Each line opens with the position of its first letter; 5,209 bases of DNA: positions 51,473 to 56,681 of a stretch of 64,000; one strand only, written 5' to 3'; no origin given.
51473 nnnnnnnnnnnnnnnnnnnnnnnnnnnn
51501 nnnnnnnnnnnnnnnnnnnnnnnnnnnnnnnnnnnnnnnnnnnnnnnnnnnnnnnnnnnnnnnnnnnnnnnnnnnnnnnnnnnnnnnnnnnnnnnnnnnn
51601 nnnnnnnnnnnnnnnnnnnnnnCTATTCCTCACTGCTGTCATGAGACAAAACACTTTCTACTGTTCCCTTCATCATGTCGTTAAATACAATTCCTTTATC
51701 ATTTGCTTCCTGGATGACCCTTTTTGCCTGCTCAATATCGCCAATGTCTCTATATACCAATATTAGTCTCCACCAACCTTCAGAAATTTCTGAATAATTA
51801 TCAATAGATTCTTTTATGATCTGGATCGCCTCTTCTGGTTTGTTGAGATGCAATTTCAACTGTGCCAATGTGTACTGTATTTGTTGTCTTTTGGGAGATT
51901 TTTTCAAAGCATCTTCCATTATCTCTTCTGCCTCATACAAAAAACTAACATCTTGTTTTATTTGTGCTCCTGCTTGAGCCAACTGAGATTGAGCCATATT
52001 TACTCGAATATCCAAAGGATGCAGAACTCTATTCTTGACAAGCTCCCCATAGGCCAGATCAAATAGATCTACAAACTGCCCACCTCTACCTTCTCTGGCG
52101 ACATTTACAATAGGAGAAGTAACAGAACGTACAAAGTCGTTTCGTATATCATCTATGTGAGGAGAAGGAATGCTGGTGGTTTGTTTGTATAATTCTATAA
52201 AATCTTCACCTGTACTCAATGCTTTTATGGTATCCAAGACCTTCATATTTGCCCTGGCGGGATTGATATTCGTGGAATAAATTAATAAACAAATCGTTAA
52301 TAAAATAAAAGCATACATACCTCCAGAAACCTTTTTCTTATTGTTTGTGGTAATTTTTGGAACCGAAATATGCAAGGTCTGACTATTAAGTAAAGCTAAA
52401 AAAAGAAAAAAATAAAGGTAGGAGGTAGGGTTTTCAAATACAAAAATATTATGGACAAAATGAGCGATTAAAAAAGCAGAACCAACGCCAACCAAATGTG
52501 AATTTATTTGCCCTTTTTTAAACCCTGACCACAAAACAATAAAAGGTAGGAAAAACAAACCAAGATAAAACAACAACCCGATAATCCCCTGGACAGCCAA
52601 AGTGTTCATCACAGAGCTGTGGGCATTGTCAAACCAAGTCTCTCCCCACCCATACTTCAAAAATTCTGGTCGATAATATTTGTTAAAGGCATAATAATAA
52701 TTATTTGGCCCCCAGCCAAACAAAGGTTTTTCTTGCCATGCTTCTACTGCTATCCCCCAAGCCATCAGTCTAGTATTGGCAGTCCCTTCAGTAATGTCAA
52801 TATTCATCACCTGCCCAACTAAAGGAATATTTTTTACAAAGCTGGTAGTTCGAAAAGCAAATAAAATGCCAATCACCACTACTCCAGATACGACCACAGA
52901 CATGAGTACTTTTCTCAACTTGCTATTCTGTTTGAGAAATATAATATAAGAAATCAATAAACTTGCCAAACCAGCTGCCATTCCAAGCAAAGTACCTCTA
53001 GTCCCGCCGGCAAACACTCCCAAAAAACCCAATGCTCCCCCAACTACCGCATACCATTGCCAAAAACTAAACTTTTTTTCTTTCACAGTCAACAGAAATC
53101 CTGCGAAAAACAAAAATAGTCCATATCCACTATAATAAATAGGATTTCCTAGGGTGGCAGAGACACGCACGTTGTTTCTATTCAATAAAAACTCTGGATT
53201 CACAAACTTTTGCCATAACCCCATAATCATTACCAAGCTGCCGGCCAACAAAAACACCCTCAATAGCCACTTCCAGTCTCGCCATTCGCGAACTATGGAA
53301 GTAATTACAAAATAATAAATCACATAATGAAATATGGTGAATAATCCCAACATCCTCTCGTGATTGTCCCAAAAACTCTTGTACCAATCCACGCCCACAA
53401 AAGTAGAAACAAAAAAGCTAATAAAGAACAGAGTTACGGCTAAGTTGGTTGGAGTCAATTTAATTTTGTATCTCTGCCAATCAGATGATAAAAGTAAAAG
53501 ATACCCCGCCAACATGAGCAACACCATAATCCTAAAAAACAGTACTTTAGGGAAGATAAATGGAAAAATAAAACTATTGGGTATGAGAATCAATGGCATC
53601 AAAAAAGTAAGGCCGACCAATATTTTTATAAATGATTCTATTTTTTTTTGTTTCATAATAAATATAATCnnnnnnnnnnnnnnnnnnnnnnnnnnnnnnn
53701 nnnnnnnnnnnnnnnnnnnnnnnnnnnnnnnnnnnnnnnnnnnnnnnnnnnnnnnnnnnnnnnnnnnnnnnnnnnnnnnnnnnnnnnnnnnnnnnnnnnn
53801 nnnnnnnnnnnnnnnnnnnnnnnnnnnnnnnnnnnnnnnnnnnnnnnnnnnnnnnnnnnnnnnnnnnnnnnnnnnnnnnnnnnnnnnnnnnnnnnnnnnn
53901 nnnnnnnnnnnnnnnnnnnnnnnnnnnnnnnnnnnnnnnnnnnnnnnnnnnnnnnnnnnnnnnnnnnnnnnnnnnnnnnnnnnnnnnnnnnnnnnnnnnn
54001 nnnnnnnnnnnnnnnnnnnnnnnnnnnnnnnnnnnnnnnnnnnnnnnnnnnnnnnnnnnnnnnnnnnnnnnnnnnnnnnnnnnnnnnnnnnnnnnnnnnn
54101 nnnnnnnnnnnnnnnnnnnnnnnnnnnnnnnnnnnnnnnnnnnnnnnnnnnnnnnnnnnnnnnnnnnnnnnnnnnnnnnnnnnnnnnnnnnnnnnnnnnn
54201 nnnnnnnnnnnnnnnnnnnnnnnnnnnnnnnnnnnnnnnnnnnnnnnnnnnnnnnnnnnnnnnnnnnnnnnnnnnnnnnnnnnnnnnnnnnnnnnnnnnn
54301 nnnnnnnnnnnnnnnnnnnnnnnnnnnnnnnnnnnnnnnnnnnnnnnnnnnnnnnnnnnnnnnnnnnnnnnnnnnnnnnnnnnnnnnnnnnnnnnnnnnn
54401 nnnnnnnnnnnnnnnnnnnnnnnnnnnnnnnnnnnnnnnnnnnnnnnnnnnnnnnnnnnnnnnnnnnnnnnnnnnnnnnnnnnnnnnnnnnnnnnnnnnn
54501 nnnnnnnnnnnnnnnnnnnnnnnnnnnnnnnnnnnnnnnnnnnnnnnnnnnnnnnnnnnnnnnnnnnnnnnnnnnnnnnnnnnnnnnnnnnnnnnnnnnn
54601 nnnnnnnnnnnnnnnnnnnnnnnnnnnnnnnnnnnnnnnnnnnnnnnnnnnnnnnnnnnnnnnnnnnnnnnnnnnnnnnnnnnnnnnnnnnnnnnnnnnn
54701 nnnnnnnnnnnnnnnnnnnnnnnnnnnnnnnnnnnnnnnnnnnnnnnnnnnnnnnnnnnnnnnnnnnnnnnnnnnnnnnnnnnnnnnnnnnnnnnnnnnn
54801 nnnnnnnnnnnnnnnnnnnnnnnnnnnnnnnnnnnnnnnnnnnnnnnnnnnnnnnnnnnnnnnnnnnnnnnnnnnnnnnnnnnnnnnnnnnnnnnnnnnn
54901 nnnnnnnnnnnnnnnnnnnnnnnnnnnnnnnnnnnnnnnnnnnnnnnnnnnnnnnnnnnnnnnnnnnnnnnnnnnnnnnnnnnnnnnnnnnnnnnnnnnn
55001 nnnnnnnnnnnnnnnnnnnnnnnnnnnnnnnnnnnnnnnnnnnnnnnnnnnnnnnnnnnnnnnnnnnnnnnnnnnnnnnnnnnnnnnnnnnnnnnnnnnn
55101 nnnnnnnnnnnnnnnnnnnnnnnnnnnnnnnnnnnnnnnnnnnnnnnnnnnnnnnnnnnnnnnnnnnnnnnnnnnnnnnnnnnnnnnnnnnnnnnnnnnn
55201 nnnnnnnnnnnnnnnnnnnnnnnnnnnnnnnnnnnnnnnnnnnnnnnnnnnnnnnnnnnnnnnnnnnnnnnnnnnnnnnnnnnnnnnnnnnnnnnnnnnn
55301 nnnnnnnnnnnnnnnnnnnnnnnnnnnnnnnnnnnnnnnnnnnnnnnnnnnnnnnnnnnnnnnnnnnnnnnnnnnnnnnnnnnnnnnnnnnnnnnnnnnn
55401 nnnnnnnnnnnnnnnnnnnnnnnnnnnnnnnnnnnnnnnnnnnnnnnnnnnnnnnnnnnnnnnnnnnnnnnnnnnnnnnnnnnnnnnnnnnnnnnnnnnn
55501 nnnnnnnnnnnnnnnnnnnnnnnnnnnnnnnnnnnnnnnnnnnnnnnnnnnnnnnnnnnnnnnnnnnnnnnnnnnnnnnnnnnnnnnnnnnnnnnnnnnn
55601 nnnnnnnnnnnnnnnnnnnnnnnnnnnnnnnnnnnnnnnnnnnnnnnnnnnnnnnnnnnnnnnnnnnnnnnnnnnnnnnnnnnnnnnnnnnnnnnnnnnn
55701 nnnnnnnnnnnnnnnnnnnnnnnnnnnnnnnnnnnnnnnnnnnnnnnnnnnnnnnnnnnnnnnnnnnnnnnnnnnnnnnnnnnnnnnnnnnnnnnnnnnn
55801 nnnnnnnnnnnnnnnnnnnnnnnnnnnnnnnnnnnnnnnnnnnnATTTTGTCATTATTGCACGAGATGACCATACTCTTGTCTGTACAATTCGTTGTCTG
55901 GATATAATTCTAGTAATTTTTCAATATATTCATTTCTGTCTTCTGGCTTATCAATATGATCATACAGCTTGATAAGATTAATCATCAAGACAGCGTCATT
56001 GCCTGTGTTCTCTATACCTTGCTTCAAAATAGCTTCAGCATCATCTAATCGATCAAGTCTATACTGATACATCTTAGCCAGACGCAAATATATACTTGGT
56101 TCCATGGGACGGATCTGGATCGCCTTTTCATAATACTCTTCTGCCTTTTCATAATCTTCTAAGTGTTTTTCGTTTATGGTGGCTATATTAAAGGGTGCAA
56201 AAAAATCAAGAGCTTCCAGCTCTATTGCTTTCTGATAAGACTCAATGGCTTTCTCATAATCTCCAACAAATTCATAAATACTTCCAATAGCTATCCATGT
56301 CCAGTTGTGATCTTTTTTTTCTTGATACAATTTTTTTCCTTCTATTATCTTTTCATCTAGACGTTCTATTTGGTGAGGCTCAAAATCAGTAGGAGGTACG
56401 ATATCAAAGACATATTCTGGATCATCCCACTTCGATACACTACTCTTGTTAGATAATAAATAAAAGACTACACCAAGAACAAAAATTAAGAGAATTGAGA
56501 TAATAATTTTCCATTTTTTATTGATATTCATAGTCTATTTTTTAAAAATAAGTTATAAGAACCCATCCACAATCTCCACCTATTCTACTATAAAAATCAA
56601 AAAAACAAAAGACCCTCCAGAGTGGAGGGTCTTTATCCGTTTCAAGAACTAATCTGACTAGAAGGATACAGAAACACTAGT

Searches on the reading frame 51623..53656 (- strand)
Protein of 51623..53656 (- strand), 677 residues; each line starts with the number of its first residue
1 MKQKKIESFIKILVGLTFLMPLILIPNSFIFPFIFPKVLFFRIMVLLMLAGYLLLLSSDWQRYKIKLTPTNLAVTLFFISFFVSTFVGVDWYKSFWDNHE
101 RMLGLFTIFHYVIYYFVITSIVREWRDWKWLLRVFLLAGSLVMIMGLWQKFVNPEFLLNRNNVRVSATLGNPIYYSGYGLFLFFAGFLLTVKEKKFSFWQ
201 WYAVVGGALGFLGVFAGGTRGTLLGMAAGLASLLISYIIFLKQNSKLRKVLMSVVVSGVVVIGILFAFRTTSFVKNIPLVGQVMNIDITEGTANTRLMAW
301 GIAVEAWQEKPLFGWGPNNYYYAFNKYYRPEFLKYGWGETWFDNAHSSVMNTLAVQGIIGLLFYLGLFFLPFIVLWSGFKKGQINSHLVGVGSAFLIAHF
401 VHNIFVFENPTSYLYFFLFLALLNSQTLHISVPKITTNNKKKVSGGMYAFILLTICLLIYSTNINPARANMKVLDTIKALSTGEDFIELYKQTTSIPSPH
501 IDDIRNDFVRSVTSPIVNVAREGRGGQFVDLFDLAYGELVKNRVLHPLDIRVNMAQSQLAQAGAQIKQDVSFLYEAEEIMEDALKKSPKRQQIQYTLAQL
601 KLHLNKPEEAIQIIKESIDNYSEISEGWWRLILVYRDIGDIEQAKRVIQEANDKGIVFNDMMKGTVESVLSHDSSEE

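Call 44: search_protein_families(library=pfam, proteins=[window:51623-53656:-], max_evalue=0.0001)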
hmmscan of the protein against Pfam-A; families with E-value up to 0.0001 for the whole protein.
window:51623-53656:- (677 aa): 3 families
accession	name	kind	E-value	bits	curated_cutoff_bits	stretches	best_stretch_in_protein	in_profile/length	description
PF04932.20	Wzy_C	-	7.6e-20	71.7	31.7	1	208-365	4-149/149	O-Antigen ligase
PF14559.12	TPR_19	-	5.2e-07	30.3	25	1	575-616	9-50/68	Tetratricopeptide repeat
PF13428.12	TPR_14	-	9.7e-05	23.1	23.5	0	626-651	2-27/44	Tetratricopeptide repeat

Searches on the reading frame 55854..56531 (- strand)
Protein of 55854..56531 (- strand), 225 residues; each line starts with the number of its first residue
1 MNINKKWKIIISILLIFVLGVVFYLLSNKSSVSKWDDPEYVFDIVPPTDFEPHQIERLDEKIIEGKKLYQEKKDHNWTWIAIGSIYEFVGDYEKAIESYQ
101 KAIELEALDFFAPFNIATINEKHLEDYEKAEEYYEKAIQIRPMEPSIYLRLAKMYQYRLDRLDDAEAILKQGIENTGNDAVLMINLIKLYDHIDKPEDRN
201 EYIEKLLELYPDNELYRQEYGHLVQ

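Call 44: search_protein_families(library=pfam, proteins=[window:55854-56531:-], max_evalue=0.0001)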
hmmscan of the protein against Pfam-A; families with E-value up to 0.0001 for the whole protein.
window:55854-56531:- (225 aa): 14 families
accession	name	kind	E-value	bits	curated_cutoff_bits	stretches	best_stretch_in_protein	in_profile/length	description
PF13181.12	TPR_8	-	1.1e-17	63.1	25.7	1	79-106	4-31/34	Tetratricopeptide repeat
PF13428.12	TPR_14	-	1.7e-14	53.3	23.5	0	77-108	2-33/44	Tetratricopeptide repeat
PF00515.34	TPR_1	-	2.8e-13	49.5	27.8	2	78-105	3-30/34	Tetratricopeptide repeat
PF07719.23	TPR_2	-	2.3e-12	46.4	27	1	79-106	4-31/34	Tetratricopeptide repeat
PF13414.12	TPR_11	-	3.8e-12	46.1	26.8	1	125-156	8-39/42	TPR repeat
PF13176.12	TPR_7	-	3.7e-11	42.6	27.9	1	78-105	1-28/36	Tetratricopeptide repeat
PF13424.12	TPR_12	-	3.8e-11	43.5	30.1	0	116-174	9-73/77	Tetratricopeptide repeat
PF14559.12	TPR_19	-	1.1e-08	35.8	25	1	125-180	5-59/68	Tetratricopeptide repeat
PF13431.12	TPR_17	-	5.2e-08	33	24.4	0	133-166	1-33/34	Tetratricopeptide repeat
PF23914.1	TPR_CcmH_CycH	-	1.4e-07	31.9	42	0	67-107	42-81/158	Cytochrome c-type biogenesis protein H TPR domain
PF25068.1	ARM_TT21_4th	-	2.3e-07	31.6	30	1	126-188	14-75/153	Tetratricopeptide repeat protein 21 forth ARM domain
PF13432.12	TPR_16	-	2.7e-07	31.4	32.7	0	83-142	4-62/65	Tetratricopeptide repeat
PF13174.12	TPR_6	-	4.8e-06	27.3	26.3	0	82-104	6-28/33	Tetratricopeptide repeat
PF13374.12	TPR_10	-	9.8e-06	25.9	27.5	0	123-141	14-32/42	Tetratricopeptide repeat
